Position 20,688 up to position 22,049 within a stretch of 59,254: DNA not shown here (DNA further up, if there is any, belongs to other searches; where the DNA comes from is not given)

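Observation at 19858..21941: IS1595-type element with a P63C passenger gene, inserted exactly on the stop codon of a paralogous P63C gene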

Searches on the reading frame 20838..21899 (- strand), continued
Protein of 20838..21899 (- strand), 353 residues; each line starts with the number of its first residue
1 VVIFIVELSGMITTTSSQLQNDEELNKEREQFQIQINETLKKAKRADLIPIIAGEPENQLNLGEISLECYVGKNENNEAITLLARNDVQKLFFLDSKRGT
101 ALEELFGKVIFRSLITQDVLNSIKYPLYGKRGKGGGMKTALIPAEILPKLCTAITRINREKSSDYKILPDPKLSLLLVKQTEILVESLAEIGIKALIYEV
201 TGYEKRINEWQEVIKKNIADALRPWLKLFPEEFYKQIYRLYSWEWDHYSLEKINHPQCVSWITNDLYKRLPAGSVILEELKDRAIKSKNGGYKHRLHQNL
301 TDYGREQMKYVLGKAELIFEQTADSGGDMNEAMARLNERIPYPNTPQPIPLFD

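Call 80: find_related_loci(query=A5, collection=viral_contigs, flank=3500)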
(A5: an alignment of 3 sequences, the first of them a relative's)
Query A5 (299 aa) in viral_contigs; peptide patterns used: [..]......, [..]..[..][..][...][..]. (x = any residue, [..] = any of these).
112 stretches matched a pattern; 32 encode a relative of the query (tblastn E <= 1e-3); 32 distinct loci.
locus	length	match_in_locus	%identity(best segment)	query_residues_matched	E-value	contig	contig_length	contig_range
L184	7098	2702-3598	100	1-299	0e+0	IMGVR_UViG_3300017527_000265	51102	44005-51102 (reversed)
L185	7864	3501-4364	68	10-295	5e-133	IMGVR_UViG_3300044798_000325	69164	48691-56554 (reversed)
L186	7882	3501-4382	61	4-296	7e-126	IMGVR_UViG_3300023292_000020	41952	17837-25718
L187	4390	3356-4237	61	4-296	2e-127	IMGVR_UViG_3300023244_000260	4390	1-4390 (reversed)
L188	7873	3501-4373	59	10-296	8e-116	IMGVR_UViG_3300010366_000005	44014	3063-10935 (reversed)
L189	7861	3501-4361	56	3-284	2e-106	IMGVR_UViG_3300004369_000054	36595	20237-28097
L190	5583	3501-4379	54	10-295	2e-103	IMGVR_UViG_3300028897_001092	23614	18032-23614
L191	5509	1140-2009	54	10-295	4e-102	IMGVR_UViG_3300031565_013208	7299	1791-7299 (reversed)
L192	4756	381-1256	51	9-295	3e-96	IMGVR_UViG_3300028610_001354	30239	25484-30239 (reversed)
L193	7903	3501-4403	49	5-295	4e-94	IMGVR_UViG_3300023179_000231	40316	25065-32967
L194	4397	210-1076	49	9-291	3e-93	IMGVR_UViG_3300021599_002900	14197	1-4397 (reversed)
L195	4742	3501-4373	50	10-291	4e-92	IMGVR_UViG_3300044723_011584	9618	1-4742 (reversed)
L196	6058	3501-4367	49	9-291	7e-92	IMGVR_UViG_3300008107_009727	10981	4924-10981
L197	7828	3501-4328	48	9-282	3e-80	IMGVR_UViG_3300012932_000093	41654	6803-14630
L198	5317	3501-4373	41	3-296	3e-61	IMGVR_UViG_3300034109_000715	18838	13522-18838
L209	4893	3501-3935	51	7-154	2e-47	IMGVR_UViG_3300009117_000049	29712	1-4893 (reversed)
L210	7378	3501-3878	55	2-127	5e-45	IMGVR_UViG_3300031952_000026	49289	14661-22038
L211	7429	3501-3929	45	9-146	2e-35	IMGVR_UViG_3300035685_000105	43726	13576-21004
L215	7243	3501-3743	37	10-91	4e-14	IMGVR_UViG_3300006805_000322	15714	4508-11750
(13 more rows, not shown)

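Call 87: search_protein_families(library=pfam, proteins=[L215:3447-4877:+, L184:4410-5294:-, L210:3489-4508:+], max_evalue=1)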
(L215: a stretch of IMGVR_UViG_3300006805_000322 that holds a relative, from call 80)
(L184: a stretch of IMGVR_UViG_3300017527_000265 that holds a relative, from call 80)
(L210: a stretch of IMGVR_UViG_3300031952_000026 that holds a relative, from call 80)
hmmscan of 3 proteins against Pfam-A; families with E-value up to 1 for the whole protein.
L215:3447-4877:+ (477 aa): 2 families
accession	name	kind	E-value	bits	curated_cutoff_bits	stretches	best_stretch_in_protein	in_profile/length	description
PF10546.14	P63C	-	3.1e-31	108.3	26.1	1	344-434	1-93/93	P63C domain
PF12760.12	Zn_ribbon_IS1595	-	0.017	15.5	25.4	1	33-72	5-45/46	Transposase zinc-ribbon domain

L184:4410-5294:- (294 aa): 4 families
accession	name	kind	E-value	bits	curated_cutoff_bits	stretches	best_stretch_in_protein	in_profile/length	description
PF01555.25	N6_N4_Mtase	-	1.1e-41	143.6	26.7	1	33-261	1-219/221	DNA methylase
PF01170.24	UPF0020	-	2e-05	24.8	22.3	1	202-238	6-43/197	RMKL-like, methyltransferase domain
PF09445.16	Methyltransf_15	-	0.0055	16.7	22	1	8-55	45-94/165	RNA cap guanine-N2 methyltransferase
PF02086.21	MethyltransfD12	-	0.068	13.3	22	0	223-245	20-42/253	D12 class N6 adenine-specific DNA methyltransferase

L210:3489-4508:+ (340 aa): 3 families
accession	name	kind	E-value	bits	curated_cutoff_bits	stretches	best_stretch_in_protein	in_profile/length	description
PF12760.12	Zn_ribbon_IS1595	-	9e-08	32.4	25.4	1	23-67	1-45/46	Transposase zinc-ribbon domain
PF06178.19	KdgM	-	0.087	12.9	22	0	29-71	146-188/222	Oligogalacturonate-specific porin protein (KdgM)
PF08279.18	HTH_11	-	0.11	12.9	25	1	91-118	5-33/55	HTH domain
